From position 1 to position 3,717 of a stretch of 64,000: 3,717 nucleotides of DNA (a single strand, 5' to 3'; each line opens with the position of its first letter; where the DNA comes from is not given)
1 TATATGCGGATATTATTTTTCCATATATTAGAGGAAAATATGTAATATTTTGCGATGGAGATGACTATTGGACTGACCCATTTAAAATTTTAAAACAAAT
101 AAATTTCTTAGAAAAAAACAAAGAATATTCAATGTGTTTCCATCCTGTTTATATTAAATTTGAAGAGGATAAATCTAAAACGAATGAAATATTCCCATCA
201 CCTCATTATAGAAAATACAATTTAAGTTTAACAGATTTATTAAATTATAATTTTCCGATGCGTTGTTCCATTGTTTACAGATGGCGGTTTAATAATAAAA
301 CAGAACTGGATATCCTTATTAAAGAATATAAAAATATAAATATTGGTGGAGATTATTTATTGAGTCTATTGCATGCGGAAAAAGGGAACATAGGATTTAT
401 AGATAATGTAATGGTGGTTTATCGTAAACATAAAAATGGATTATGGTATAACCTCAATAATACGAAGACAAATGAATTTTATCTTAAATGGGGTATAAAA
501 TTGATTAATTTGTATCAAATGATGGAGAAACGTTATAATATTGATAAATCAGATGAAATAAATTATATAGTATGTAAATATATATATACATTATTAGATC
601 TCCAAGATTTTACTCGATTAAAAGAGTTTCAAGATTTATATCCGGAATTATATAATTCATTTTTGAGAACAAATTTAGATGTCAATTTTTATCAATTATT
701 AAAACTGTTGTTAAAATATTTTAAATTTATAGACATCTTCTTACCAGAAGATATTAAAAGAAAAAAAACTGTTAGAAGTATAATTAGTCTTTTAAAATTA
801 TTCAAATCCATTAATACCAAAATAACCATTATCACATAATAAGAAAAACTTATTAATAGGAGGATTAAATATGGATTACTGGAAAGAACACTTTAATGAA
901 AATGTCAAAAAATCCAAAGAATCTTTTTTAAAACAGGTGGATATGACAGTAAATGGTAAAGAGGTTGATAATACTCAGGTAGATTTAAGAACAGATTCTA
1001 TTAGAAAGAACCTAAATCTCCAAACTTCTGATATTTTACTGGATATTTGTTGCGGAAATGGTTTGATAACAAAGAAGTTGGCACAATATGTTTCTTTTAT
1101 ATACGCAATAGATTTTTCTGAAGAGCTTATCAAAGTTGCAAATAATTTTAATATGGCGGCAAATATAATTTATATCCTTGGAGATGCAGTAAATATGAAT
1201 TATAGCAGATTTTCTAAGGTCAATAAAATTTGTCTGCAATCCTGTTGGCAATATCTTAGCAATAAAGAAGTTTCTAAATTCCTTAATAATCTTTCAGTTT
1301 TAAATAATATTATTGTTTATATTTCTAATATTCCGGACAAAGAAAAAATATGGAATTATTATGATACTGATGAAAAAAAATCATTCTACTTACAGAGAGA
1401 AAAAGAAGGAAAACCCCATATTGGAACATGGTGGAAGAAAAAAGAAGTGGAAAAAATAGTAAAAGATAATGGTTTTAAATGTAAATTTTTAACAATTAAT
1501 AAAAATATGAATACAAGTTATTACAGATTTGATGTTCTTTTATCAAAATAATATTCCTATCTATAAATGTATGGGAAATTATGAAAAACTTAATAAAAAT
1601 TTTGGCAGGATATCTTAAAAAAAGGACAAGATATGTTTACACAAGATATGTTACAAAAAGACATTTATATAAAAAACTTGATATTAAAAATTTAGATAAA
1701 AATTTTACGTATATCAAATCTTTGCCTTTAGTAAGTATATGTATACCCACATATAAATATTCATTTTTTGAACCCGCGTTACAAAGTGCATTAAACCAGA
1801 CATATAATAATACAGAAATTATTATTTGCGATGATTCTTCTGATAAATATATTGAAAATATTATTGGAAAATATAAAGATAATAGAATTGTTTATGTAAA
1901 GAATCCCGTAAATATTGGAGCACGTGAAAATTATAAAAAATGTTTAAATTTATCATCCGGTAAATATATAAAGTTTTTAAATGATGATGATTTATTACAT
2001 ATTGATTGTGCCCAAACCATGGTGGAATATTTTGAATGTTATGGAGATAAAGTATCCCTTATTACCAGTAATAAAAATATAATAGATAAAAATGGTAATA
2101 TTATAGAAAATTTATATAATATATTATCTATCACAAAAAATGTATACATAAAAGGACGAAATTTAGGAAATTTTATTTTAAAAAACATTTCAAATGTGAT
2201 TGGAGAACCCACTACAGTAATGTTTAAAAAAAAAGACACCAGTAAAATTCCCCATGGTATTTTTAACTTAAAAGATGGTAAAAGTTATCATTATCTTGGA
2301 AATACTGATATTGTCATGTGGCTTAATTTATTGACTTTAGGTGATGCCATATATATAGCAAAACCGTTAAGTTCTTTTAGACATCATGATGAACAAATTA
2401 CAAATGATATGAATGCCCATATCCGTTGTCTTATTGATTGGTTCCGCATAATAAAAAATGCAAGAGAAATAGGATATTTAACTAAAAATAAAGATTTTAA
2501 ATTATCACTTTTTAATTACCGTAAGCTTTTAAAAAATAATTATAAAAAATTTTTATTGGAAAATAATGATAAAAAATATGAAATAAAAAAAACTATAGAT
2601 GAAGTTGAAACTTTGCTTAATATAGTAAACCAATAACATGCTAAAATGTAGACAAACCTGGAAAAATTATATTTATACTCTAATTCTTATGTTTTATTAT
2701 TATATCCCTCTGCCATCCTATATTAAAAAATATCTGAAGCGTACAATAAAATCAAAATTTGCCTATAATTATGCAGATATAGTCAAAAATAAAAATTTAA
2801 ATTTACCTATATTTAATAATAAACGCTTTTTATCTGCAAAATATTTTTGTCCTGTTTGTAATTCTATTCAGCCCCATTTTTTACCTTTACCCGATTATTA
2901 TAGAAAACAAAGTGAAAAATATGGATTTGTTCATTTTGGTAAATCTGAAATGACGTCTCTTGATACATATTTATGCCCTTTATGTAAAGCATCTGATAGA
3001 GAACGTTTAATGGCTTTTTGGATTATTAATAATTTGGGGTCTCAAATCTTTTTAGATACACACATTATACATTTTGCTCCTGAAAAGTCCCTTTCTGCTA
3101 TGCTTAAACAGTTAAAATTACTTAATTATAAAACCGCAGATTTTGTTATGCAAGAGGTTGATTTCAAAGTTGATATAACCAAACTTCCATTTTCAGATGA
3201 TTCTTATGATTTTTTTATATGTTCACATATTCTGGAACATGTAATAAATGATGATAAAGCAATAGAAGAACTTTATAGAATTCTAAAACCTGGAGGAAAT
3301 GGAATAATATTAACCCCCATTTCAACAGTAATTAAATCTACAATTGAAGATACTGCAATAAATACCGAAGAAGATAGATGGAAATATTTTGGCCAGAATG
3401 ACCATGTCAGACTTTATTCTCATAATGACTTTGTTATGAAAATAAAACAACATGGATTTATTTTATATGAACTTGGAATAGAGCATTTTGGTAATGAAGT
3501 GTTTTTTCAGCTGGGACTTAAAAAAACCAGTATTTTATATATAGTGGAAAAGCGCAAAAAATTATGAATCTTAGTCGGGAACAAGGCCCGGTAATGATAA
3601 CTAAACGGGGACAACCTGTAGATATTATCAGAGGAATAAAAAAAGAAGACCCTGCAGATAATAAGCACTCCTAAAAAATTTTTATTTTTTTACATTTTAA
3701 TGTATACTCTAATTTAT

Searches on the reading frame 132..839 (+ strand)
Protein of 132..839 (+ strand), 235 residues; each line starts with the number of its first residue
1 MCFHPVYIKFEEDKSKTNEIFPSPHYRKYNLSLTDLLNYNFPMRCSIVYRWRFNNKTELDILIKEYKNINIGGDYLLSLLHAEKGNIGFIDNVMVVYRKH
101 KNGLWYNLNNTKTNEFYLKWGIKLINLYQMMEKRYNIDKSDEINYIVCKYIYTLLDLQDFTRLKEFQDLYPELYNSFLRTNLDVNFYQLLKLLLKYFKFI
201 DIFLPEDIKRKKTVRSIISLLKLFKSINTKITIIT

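Call 37: search_protein_families(library=pfam, proteins=[window:132-839:+], max_evalue=0.0001)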
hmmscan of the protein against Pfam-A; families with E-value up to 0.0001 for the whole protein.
window:132-839:+ (235 aa): 0 families

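Call 101: find_encoding_contigs(protein=window:132-839:+, flank=10000, max_places=1)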
Protein window:132-839:+ (235 aa): no gene with exactly this product is on record in the collection.

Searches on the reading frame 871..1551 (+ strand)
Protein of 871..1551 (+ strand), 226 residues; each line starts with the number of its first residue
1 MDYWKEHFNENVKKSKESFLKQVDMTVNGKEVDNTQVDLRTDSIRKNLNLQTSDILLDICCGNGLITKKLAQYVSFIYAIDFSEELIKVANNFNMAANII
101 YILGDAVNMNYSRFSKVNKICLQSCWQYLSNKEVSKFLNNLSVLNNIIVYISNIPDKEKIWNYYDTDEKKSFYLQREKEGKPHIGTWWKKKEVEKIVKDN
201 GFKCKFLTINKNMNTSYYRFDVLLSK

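Call 37: search_protein_families(library=pfam, proteins=[window:871-1551:+], max_evalue=0.0001)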
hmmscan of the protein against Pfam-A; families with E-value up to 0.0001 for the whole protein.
window:871-1551:+ (226 aa): 4 families
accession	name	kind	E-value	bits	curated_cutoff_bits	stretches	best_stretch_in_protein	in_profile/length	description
PF13649.12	Methyltransf_25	-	7.8e-10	39.8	27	1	57-141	2-89/97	Methyltransferase domain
PF08241.18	Methyltransf_11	-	5.3e-08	33.8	21.2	1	57-141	1-83/95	Methyltransferase domain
PF13847.12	Methyltransf_31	-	1.7e-06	28.2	27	1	55-199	6-143/145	Methyltransferase domain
PF00398.26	RrnaAD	-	1.4e-05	24.8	24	1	42-136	20-96/263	Ribosomal RNA adenine dimethylase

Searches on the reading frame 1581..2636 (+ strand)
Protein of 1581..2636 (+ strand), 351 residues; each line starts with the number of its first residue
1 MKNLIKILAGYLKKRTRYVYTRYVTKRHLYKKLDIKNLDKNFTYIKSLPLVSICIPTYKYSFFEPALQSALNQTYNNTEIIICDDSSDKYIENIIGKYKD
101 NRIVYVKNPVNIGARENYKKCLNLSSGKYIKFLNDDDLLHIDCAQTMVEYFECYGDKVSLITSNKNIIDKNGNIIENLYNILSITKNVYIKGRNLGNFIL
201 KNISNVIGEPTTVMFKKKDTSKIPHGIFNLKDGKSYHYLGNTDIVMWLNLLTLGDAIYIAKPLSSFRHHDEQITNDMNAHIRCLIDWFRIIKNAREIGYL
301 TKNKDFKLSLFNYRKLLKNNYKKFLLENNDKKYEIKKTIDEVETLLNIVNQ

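Call 37: search_protein_families(library=pfam, proteins=[window:1581-2636:+], max_evalue=0.0001)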
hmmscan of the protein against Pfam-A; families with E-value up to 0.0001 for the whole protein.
window:1581-2636:+ (351 aa): 2 families
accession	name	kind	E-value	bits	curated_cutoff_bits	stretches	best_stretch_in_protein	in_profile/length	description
PF00535.33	Glycos_transf_2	-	3e-20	73.3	23.3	1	52-173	1-125/168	Glycosyl transferase family 2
PF13641.12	Glyco_tranf_2_3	-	2.1e-05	25.1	27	1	51-169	3-126/230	Glycosyltransferase like family 2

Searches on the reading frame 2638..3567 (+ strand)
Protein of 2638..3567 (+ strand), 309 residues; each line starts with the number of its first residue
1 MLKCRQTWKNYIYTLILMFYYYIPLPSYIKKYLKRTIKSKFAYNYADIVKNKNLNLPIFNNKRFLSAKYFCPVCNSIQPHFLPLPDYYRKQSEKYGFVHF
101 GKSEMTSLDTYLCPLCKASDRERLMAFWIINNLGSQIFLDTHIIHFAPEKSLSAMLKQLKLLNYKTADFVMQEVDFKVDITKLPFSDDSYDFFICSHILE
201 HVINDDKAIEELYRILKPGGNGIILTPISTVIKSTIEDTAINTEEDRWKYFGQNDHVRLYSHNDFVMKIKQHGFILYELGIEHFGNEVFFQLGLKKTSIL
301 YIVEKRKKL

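Call 37: search_protein_families(library=pfam, proteins=[window:2638-3567:+], max_evalue=0.0001)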
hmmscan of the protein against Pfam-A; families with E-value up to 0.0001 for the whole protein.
window:2638-3567:+ (309 aa): 6 families
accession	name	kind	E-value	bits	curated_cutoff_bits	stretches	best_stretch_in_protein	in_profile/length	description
PF08241.18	Methyltransf_11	-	5.7e-12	46.5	21.2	1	174-221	44-92/95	Methyltransferase domain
PF13489.12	Methyltransf_23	-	3.7e-09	36.9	27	1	174-275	66-160/164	Methyltransferase domain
PF13649.12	Methyltransf_25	-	6.7e-08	33.6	27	1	176-220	50-97/97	Methyltransferase domain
PF13847.12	Methyltransf_31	-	5.4e-07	29.8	27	1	178-228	61-113/145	Methyltransferase domain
PF01209.24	Ubie_methyltran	-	8.5e-07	29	20.1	1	163-225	89-152/233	ubiE/COQ5 methyltransferase family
PF08242.18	Methyltransf_12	-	7.6e-05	23.8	30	0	177-220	55-96/98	Methyltransferase domain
